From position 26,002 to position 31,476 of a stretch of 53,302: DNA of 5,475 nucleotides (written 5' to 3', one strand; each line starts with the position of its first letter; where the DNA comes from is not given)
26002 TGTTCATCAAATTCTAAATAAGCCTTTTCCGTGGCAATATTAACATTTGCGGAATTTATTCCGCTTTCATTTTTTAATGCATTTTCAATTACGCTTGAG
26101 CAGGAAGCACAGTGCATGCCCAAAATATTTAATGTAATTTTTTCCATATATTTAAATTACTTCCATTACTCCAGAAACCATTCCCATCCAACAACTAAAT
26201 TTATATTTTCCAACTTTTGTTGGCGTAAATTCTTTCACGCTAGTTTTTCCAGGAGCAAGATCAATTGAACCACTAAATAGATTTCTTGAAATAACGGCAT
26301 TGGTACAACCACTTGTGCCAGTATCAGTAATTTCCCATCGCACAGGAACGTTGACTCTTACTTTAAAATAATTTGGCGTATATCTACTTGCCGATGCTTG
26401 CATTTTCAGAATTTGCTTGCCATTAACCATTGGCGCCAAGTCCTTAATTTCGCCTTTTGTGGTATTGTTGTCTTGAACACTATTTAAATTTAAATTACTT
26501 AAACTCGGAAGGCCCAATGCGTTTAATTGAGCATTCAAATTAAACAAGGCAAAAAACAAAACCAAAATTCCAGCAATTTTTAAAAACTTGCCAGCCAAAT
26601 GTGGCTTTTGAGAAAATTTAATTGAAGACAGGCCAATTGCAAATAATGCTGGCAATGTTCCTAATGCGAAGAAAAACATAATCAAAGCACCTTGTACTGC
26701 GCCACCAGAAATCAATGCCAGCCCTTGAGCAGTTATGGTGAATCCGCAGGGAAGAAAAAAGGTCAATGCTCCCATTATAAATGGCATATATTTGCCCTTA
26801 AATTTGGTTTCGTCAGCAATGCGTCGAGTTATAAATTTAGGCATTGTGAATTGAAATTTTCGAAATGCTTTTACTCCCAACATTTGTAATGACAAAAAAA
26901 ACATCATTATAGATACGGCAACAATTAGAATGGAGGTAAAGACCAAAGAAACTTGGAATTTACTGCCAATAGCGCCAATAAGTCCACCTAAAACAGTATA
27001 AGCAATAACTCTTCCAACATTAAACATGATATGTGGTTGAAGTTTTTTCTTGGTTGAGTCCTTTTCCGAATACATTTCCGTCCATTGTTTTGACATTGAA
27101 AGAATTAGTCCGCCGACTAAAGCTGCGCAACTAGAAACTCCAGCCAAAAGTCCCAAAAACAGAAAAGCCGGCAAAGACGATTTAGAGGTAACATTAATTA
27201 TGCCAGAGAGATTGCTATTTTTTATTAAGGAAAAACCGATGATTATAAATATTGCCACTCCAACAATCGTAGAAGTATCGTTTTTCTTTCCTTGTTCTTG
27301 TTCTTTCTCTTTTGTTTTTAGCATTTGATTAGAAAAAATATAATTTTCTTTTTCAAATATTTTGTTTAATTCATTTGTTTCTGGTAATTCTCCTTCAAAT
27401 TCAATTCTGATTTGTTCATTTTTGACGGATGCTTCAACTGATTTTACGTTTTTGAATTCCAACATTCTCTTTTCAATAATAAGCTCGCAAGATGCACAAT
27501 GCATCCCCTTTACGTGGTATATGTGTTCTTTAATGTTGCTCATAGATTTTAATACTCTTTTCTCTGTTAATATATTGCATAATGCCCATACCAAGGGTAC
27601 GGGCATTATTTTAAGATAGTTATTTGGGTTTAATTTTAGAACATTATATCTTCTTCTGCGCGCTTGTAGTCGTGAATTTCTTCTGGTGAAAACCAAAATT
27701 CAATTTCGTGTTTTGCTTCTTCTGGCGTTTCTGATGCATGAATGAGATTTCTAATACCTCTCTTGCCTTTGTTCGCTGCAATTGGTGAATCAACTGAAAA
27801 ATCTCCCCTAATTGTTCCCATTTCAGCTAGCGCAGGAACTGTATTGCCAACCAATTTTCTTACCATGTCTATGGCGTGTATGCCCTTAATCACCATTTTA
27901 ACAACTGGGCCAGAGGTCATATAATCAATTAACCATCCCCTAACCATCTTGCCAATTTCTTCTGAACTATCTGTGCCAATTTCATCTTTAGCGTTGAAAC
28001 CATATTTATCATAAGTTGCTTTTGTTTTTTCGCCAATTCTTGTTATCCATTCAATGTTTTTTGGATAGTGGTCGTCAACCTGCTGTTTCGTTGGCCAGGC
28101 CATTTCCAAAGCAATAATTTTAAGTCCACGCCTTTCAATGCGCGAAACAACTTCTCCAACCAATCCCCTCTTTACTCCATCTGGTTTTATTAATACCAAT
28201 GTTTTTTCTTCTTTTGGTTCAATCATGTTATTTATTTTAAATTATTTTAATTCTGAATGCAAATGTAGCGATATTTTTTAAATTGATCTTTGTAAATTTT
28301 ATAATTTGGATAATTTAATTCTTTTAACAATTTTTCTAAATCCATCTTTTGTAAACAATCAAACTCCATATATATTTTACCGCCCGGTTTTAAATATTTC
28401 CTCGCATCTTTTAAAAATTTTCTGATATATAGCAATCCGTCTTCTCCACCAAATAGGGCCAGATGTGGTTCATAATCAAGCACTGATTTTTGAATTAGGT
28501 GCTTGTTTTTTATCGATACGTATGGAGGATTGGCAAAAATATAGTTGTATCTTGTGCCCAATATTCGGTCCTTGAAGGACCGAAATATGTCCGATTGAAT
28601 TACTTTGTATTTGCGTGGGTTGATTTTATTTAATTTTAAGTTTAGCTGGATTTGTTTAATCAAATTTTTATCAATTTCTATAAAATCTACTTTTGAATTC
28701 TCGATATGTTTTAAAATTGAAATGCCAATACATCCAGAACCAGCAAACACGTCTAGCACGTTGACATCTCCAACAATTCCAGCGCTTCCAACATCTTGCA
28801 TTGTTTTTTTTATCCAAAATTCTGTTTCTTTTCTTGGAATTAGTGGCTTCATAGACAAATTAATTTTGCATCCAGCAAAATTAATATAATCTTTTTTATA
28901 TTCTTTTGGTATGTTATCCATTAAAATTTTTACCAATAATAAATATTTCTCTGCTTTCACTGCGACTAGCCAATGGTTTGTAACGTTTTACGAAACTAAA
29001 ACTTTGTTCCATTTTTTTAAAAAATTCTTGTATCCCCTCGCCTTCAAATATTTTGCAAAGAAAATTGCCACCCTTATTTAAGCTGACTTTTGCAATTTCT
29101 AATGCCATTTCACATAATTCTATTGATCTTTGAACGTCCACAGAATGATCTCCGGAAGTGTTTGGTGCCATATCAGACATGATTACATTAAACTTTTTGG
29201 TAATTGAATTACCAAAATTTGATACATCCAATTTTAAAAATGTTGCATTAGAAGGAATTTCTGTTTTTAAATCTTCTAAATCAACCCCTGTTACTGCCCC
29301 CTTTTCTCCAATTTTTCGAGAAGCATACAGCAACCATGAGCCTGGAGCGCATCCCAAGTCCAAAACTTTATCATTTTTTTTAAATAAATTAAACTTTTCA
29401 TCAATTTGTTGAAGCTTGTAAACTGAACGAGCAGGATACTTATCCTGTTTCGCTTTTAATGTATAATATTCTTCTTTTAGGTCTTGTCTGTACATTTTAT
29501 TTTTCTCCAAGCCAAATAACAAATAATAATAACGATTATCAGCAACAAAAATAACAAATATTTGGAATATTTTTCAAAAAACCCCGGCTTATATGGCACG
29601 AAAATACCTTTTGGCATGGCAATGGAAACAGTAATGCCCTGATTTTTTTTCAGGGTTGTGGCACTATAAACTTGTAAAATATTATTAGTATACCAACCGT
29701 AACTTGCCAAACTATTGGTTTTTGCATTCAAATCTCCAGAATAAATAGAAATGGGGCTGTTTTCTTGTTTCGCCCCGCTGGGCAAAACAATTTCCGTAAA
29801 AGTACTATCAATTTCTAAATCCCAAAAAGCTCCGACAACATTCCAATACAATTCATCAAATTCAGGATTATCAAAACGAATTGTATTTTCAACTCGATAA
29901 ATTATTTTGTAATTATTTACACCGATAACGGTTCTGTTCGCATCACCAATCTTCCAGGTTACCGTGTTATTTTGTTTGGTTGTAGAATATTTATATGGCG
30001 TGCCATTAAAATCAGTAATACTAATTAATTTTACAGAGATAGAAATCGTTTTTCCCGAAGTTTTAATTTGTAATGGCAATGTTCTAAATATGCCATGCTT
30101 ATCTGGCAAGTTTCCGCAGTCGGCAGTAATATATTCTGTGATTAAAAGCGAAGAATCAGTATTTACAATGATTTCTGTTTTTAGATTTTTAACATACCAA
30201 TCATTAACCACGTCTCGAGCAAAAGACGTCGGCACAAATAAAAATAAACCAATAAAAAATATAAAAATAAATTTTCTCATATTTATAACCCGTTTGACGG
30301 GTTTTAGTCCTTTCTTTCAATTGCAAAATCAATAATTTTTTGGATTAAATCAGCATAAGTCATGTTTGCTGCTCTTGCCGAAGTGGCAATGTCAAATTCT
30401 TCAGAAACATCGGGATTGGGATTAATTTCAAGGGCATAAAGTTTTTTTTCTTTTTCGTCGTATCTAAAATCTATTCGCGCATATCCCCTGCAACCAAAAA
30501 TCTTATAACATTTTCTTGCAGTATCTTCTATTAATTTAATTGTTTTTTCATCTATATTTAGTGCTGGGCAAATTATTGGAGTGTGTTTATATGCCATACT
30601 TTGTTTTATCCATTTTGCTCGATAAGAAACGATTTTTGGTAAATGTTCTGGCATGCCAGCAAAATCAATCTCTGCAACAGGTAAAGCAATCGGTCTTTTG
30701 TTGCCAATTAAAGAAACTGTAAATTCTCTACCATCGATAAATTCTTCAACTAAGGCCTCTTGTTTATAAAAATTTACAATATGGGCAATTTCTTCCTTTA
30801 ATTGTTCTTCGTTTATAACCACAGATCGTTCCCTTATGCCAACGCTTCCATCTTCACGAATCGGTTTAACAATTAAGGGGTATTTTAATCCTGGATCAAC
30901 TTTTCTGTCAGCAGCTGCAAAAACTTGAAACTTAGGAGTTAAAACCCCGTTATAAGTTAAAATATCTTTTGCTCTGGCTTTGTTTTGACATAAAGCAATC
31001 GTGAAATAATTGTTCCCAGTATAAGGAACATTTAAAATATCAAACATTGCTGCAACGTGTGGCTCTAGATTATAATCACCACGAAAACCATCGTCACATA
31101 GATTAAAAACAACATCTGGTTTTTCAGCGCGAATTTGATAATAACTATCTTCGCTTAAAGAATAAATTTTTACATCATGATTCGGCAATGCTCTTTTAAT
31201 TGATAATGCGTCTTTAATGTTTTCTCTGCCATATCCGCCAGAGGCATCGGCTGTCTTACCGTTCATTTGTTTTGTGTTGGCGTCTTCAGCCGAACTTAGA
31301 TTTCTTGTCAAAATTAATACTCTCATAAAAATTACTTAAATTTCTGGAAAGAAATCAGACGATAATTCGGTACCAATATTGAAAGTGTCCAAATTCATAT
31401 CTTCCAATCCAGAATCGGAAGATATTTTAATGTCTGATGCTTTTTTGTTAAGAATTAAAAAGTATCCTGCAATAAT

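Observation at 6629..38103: Family-level pattern: GC-rich palindromic micro-elements translated in frame inside conserved housekeeping genes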

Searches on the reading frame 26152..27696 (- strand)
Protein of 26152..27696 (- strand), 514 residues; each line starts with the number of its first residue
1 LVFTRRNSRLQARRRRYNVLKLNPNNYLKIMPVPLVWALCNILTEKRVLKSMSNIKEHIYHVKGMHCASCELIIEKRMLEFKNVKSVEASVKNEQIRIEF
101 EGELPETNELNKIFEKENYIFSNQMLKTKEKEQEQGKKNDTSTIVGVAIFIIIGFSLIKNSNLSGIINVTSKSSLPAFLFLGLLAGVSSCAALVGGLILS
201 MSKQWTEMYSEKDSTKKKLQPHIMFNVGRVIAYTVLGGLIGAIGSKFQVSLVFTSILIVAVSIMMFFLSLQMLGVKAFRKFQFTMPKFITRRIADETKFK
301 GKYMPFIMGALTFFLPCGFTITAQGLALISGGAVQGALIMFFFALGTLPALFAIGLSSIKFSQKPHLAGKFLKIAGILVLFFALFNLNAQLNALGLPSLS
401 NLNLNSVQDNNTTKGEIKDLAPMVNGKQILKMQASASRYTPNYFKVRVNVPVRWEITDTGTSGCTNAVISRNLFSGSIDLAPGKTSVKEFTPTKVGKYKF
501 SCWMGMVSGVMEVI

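Call 21: search_protein_families(library=pfam, proteins=[window:26152-27696:-])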
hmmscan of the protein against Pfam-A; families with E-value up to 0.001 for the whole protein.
window:26152-27696:- (514 aa): 4 families
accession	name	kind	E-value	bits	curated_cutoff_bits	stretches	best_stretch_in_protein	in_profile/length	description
PF13386.12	DsbD_2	-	6.1e-34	118.1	24.9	1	178-384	2-198/199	Cytochrome C biogenesis protein transmembrane region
PF02683.22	DsbD_TM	-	3.3e-10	40.1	27.1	1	175-384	5-212/219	Cytochrome C biogenesis protein transmembrane domain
PF00403.32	HMA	-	9e-09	36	24.8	1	60-119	2-61/62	Heavy-metal-associated domain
PF13473.12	Cupredoxin_1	-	1.2e-07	32.1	27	1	426-510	19-101/104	Cupredoxin-like domain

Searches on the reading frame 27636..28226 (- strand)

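Call 21: search_protein_families(library=pfam, proteins=[window:27636-28226:-])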
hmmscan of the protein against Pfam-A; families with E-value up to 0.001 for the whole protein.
window:27636-28226:- (196 aa): 1 family
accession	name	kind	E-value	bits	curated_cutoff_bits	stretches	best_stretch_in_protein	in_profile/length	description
PF00334.24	NDK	-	7.9e-40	136.3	27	2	97-184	58-135/135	Nucleoside diphosphate kinase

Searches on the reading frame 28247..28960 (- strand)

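Call 6: search_protein_families(library=pfam, proteins=[window:28247-28960:-])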
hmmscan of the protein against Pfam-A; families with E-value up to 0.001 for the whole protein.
window:28247-28960:- (237 aa): 6 families
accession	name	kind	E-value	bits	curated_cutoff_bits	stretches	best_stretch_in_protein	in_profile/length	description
PF05175.20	MTS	-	1.2e-12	48.3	23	1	67-152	34-113/170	Methyltransferase small domain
PF03602.21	Cons_hypoth95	-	2e-10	41.1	24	1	63-152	40-128/182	Conserved hypothetical protein 95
PF02475.24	TRM5-TYW2_MTfase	-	2.5e-07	31.2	28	1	67-125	39-96/164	TRM5/TYW2 methyltransferase domain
PF13847.12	Methyltransf_31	-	1.7e-06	28.2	27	1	65-202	4-113/145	Methyltransferase domain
PF01209.24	Ubie_methyltran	-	6.3e-05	22.9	20.1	0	37-108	23-92/233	ubiE/COQ5 methyltransferase family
PF08242.18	Methyltransf_12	-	6.9e-05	23.9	30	0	69-143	1-71/98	Methyltransferase domain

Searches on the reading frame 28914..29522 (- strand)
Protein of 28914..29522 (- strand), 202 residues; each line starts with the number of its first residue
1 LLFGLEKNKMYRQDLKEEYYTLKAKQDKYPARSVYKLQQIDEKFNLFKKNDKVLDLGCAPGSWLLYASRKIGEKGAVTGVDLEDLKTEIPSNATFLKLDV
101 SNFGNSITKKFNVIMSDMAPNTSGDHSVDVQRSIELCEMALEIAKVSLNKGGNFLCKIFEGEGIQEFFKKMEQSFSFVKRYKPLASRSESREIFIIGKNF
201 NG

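Call 21: search_protein_families(library=pfam, proteins=[window:28914-29522:-])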
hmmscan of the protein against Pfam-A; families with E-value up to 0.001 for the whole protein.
window:28914-29522:- (202 aa): 4 families
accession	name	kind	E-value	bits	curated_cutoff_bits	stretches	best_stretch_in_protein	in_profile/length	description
PF01728.25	FtsJ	-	2.4e-50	171.4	24.1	1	29-200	1-181/181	FtsJ-like methyltransferase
PF13847.12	Methyltransf_31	-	3e-08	33.9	27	1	48-176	2-127/145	Methyltransferase domain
PF13649.12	Methyltransf_25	-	0.00011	23.3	27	1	53-102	1-57/97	Methyltransferase domain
PF13489.12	Methyltransf_23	-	0.00021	21.5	27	1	46-102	19-61/164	Methyltransferase domain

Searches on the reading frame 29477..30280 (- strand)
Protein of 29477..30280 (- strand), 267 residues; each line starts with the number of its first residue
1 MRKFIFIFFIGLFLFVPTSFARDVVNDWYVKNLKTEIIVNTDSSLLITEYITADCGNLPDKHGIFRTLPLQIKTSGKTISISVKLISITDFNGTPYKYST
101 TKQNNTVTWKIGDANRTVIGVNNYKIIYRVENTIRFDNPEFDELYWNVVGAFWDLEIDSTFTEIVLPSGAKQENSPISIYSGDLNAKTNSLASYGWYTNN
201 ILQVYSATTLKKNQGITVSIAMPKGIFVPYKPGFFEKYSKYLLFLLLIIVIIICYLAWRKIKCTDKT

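Call 21: search_protein_families(library=pfam, proteins=[window:29477-30280:-])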
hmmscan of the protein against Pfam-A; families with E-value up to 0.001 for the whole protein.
window:29477-30280:- (267 aa): 1 family
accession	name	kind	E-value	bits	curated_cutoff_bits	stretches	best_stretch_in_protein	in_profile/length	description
PF09972.14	DUF2207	-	4.2e-17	63.3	24.4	1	31-221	3-171/172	Predicted membrane protein (DUF2207) N-terminal domain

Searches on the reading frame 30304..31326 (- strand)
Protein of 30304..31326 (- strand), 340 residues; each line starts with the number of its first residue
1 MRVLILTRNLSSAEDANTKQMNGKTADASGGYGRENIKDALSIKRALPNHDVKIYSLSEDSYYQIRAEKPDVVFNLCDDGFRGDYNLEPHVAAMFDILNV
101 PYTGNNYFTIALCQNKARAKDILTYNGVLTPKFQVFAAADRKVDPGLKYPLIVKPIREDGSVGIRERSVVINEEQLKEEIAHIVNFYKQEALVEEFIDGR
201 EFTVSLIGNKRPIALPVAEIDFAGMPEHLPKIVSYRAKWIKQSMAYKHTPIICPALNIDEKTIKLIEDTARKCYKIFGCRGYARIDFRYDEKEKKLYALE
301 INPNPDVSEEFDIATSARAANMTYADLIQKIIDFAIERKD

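Call 21: search_protein_families(library=pfam, proteins=[window:30304-31326:-])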
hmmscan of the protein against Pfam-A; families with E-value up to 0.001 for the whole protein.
window:30304-31326:- (340 aa): 4 families
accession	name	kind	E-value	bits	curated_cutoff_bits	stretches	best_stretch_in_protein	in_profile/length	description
PF07478.18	Dala_Dala_lig_C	-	1.1e-31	110.4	24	1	140-332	28-203/204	D-ala D-ala ligase C-terminus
PF02655.19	ATP-grasp_3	-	1.1e-10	42.2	23.2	1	113-304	1-156/160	ATP-grasp domain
PF02786.22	CPSase_L_D2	-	8.9e-07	29.1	19.8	1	147-308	37-183/211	Carbamoyl-phosphate synthase L chain, ATP binding domain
PF13535.11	ATP-grasp_4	-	5.2e-06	26.6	27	1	148-206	2-70/160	ATP-grasp domain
